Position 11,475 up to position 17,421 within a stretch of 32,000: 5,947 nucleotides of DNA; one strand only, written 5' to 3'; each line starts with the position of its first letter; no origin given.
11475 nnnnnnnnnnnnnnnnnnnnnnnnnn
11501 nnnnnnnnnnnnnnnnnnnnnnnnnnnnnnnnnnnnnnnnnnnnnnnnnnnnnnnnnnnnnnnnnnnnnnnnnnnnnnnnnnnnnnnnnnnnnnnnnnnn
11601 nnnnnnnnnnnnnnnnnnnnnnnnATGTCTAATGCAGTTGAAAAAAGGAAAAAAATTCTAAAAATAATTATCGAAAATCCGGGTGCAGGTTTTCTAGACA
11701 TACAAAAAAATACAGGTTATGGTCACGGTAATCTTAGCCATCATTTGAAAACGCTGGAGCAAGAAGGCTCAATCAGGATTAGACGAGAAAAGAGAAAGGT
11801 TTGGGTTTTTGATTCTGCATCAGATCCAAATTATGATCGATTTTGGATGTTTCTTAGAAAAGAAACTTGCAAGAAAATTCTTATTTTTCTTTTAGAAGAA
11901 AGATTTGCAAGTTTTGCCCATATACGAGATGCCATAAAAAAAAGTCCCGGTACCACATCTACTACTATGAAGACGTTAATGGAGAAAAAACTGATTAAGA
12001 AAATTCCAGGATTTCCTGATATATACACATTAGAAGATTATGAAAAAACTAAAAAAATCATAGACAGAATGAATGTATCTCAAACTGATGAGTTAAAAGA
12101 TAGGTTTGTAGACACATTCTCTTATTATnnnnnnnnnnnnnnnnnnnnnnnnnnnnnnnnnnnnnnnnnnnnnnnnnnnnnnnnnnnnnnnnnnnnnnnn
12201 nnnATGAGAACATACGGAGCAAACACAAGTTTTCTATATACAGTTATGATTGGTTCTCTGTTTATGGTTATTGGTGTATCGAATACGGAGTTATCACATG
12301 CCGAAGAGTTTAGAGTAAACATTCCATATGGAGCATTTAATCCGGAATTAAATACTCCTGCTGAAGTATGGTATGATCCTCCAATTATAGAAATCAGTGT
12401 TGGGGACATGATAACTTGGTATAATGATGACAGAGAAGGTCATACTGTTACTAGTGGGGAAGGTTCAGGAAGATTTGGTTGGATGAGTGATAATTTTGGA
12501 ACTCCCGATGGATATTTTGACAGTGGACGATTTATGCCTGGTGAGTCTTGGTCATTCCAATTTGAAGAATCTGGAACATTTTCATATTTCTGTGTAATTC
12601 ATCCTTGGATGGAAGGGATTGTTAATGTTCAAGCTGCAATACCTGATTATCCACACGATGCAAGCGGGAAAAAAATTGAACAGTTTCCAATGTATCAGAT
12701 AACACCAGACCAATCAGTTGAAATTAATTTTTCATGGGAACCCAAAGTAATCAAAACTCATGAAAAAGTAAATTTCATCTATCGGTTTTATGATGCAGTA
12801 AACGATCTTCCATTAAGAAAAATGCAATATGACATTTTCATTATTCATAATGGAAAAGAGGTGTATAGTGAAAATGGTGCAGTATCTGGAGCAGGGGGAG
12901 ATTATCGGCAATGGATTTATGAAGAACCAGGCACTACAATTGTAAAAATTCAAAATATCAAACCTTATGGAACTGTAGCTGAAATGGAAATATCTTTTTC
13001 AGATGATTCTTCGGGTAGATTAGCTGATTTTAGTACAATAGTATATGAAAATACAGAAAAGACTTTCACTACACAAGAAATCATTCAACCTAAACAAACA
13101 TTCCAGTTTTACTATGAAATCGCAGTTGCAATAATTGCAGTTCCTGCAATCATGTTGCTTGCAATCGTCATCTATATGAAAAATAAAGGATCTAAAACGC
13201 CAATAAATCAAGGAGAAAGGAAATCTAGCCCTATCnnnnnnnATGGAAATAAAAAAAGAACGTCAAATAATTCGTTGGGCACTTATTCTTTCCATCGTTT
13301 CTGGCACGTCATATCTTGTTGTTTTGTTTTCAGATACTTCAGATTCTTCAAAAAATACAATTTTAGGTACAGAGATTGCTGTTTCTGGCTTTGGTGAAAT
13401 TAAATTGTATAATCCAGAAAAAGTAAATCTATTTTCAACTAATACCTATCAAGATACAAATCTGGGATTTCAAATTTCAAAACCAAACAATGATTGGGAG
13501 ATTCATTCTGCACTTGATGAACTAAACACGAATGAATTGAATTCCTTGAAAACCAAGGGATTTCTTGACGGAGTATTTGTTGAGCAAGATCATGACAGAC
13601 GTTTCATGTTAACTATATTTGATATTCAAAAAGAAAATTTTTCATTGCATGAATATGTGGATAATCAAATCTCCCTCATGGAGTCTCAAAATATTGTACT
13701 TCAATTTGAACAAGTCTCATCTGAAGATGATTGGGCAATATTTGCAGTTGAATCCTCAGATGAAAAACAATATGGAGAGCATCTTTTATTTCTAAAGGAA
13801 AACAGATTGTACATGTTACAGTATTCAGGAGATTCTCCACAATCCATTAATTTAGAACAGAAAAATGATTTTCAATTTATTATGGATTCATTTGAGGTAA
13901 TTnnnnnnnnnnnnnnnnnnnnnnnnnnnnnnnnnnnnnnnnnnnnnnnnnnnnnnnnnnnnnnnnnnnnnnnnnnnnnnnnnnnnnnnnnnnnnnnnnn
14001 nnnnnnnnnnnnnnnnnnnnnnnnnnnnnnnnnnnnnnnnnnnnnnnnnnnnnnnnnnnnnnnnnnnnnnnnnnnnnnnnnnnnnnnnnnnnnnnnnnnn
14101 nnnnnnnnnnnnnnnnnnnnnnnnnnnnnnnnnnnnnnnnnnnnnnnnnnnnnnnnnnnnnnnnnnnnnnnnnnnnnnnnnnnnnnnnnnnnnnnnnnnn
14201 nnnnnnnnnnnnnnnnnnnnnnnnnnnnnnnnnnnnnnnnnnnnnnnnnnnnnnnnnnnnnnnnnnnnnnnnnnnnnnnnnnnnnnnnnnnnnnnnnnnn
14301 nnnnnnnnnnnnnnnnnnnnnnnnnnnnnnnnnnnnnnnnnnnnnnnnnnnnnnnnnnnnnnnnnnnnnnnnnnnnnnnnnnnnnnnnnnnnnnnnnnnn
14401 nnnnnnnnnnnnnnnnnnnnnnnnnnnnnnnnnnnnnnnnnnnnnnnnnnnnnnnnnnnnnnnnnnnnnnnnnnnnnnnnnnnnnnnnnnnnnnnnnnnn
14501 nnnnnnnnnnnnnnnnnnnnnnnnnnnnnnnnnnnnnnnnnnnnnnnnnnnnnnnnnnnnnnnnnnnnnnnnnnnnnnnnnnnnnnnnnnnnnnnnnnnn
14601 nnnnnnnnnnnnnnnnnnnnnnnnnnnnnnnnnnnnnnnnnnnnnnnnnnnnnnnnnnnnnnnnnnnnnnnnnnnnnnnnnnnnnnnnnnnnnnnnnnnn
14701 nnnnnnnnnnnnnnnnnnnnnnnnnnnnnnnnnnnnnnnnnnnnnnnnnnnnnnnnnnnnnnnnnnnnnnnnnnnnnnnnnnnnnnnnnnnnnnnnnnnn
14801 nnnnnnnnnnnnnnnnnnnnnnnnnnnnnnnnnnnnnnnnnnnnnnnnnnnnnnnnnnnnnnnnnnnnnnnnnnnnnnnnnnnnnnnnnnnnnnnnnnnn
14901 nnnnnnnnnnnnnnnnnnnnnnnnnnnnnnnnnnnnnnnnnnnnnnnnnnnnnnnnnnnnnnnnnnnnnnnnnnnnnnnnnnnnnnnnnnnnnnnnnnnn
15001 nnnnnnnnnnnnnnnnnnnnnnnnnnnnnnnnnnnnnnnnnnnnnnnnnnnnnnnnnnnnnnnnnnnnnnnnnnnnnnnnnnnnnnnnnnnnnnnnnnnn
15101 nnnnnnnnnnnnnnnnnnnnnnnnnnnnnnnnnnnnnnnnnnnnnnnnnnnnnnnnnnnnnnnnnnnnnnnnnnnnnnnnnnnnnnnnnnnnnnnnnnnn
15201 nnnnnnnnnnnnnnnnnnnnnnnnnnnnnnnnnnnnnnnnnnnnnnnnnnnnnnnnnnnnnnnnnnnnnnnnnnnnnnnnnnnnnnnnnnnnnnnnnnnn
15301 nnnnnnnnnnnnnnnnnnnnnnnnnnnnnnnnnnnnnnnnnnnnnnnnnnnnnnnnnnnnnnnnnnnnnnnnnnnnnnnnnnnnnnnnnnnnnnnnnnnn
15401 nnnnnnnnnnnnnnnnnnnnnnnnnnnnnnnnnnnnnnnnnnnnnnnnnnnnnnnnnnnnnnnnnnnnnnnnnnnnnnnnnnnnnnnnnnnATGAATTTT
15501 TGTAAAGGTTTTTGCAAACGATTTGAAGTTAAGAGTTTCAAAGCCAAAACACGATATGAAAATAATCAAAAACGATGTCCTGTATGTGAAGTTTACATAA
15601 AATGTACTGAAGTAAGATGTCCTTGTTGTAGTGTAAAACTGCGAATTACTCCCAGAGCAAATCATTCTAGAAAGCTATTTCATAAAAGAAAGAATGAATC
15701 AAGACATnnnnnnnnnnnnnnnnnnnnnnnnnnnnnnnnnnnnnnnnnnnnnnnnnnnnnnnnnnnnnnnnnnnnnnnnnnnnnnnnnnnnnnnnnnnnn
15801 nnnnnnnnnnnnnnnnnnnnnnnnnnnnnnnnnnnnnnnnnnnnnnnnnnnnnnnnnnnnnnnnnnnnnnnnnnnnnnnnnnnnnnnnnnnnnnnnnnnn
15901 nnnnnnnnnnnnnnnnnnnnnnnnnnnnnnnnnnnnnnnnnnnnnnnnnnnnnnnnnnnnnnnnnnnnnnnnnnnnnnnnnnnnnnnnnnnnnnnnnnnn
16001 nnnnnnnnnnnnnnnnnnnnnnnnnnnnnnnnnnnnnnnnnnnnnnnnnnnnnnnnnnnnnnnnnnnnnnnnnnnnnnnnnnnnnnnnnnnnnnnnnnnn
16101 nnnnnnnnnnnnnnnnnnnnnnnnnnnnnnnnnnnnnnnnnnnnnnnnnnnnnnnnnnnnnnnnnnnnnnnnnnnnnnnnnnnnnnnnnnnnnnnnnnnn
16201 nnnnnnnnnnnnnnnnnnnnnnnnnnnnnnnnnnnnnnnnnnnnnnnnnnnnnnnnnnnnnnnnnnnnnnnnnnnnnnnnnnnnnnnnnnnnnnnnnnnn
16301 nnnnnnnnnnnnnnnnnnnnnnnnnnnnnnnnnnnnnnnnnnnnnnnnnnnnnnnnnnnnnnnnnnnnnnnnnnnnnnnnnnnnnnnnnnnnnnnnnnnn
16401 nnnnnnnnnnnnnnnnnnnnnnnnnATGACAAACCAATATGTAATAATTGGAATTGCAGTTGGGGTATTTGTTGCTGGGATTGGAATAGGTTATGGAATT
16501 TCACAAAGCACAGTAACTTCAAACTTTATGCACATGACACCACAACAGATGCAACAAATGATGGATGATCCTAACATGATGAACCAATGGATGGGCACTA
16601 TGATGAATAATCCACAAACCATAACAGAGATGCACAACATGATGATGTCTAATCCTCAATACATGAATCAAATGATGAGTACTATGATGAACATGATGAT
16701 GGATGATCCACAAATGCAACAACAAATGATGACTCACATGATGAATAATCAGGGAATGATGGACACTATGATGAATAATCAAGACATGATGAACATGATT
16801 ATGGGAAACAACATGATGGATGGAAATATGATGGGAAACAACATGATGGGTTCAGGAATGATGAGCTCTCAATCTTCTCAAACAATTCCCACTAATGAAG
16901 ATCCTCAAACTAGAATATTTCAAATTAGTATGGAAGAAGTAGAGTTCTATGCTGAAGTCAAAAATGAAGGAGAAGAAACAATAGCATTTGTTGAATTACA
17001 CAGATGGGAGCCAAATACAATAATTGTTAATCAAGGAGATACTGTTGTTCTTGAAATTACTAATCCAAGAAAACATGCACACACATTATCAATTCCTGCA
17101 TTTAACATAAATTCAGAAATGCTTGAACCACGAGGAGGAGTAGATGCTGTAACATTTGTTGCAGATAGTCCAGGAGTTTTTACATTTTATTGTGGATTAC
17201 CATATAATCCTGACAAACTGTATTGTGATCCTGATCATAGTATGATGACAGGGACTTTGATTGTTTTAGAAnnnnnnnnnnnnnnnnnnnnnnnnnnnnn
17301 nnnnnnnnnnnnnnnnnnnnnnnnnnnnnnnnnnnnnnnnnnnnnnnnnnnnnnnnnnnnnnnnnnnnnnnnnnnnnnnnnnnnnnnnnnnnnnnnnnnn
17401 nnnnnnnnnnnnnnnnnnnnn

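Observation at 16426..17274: Membrane-anchored protein with ~38% Met over ~113 residues fused to a cupredoxin-like domain with a C..C-x3-H-x2-M site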

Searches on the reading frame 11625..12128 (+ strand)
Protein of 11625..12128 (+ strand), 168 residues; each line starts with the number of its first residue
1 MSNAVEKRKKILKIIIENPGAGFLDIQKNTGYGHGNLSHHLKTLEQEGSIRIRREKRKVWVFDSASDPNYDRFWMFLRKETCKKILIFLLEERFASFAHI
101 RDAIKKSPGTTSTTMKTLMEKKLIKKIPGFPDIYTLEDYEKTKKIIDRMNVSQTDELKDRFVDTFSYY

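Call 17: search_protein_families(library=pfam, proteins=[window:11625-12128:+], max_evalue=0.01)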
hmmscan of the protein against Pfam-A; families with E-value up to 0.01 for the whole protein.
window:11625-12128:+ (168 aa): 8 families
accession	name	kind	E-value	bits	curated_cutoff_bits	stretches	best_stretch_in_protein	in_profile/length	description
PF13412.12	HTH_24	-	7.7e-12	45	21.9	2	7-50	4-47/48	Winged helix-turn-helix DNA-binding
PF13601.12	HTH_34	-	2.9e-11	43.8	27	1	10-56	4-50/80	Winged helix DNA-binding domain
PF01022.26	HTH_5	-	1.9e-08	34.5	22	1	6-48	2-43/47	Bacterial regulatory protein, arsR family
PF24266.1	HTH_HVO_0163_N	-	1.6e-07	31.7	31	1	6-62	2-58/70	HVO_0163, N-terminal HTH domain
PF12802.13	MarR_2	-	0.00019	21.9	27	0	89-127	13-53/61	MarR family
PF09339.16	HTH_IclR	-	0.00025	21.2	22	0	10-50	7-48/52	IclR helix-turn-helix domain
PF01047.28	MarR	-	0.00053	20.3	24.6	0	10-51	7-48/59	MarR family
PF01978.25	TrmB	-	0.00089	19.5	25.6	0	84-137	12-65/68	Sugar-specific transcriptional regulator TrmB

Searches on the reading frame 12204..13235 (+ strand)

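Call 5: search_protein_families(library=pfam, proteins=[window:12204-13235:+], max_evalue=0.1)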
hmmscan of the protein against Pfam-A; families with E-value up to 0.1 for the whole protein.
window:12204-13235:+ (344 aa): 1 family
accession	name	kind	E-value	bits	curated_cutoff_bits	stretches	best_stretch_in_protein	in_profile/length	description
PF00127.26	Copper-bind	-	2.1e-07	31.7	21.2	1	55-143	12-99/99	Copper binding proteins, plastocyanin/azurin family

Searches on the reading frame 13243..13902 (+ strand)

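Call 5: search_protein_families(library=pfam, proteins=[window:13243-13902:+], max_evalue=0.1)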
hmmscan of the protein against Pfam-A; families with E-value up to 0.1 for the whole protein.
window:13243-13902:+ (220 aa): 2 families
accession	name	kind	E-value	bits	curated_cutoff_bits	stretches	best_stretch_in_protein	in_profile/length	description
PF18933.6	PsbP_2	-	0.00026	21.5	27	1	66-219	44-184/184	PsbP-like protein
PF01789.22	PsbP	-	0.049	14.1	23.5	0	174-219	112-155/155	PsbP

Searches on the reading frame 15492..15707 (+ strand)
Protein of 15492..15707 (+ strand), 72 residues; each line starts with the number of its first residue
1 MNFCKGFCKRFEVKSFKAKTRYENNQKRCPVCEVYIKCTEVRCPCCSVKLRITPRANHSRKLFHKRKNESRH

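Call 5: search_protein_families(library=pfam, proteins=[window:15492-15707:+], max_evalue=0.1)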
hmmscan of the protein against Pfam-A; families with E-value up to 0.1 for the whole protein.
window:15492-15707:+ (72 aa): 0 families

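Call 6: search_protein_families(library=ncbifam, proteins=[window:15492-15707:+], max_evalue=0.1)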
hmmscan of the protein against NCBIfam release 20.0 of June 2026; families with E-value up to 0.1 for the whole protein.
window:15492-15707:+ (72 aa): 1 family
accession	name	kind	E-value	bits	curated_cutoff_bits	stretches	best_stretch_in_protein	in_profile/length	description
NF004538.0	PRK05888.1-4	equivalog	0.0022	17.6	135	1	14-61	48-91/162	NADH-quinone oxidoreductase subunit NuoI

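Call 77: search_protein_families(library=pfam, proteins=[window:15492-15707:+], max_evalue=0.1)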
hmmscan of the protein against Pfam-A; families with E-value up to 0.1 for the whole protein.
window:15492-15707:+ (72 aa): 0 families

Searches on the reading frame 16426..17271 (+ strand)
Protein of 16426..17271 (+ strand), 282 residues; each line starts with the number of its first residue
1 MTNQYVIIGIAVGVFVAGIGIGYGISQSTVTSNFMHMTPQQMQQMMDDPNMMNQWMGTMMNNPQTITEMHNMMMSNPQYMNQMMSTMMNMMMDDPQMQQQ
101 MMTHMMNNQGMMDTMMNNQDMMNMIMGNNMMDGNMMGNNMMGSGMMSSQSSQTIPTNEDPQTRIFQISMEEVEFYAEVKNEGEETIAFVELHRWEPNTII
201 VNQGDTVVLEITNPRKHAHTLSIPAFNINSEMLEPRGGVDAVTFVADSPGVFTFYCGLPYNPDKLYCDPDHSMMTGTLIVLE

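Call 5: search_protein_families(library=pfam, proteins=[window:16426-17271:+], max_evalue=0.1)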
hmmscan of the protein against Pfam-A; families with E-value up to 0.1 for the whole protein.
window:16426-17271:+ (282 aa): 3 families
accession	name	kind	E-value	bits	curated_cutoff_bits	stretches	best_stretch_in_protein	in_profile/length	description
PF13473.12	Cupredoxin_1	-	1.1e-06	29.1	27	1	189-261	27-97/104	Cupredoxin-like domain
PF11371.13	DUF3172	-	0.0072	16.5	25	1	7-60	4-57/139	Protein of unknown function (DUF3172)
PF23509.1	MSMEG_3727_PQQ-assoc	-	0.0097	15.8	27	1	192-256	54-118/152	MSMEG_3727, PQQ-associated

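Call 6: search_protein_families(library=ncbifam, proteins=[window:16426-17271:+], max_evalue=0.1)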
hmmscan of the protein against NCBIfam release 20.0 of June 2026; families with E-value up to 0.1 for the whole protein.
window:16426-17271:+ (282 aa): 6 families
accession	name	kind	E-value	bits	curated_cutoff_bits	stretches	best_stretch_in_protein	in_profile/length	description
TIGR04246.1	nitrous_NosZ_Gp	equivalog_domain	4.2e-09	35.2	625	1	177-280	477-576/578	Sec-dependent nitrous-oxide reductase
NF052460.1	L-NosZ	equivalog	1.2e-08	33.9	700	1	108-280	303-478/480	clade III lactonase-type nitrous-oxide reductase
TIGR04244.1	nitrous_NosZ_RR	equivalog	2.4e-07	29.7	625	1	199-280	551-626/627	TAT-dependent nitrous-oxide reductase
TIGR03096.1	nitroso_cyanin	equivalog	1.8e-06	27.8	142.85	1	194-258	58-120/135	nitrosocyanin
TIGR02866.1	CoxB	equivalog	0.00024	20.7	147.7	1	162-282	89-193/202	cytochrome c oxidase subunit II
TIGR01728.1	SsuA_fam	subfamily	0.067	12.4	163.5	1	29-123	189-285/290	aliphatic sulfonate ABC transporter substrate-binding protein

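Call 49: predict_structure(alignment_id=A2)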
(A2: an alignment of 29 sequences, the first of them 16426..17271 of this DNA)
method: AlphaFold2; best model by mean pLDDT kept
length: 282 residues; sequences in the alignment: 29
mean_pLDDT: 74.7   pTM: 0.48
mean pLDDT of the five models: 74.7, 73.8, 72.6, 72.4, 71.3
residues with pLDDT >= 90: 86; 70-90: 107; 50-70: 41; < 50: 48
segments of 3 or more residues with pLDDT < 50: 1-4, 17-35, 126-146
pLDDT, mean of each block of 10 residues (from residue 1): 51 49 32 53 80 80 73 74 76 79 67 59 50 37 47 78 95 85 84 93 97 94 97 96 98 93 82 86 94
secondary structure, 60 per line:
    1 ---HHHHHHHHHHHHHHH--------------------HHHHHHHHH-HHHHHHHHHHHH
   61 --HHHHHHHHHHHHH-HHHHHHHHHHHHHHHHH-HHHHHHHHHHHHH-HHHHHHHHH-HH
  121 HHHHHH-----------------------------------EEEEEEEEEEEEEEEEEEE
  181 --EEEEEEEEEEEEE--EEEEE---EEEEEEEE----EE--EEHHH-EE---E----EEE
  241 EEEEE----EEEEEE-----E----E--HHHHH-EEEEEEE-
elements in order: H4-18 H39-47 H49-60 H63-75 H77-93 H95-107 H109-117 H119-126 E162-180 E183-195 E198-202 E206-213 E238-245 E250-255 H269-273 E275-281

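Call 51: find_encoding_contigs(protein=window:16426-17271:+, flank=2000, max_places=4)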
Protein window:16426-17271:+ (282 aa): no gene with exactly this product is on record in the collection.
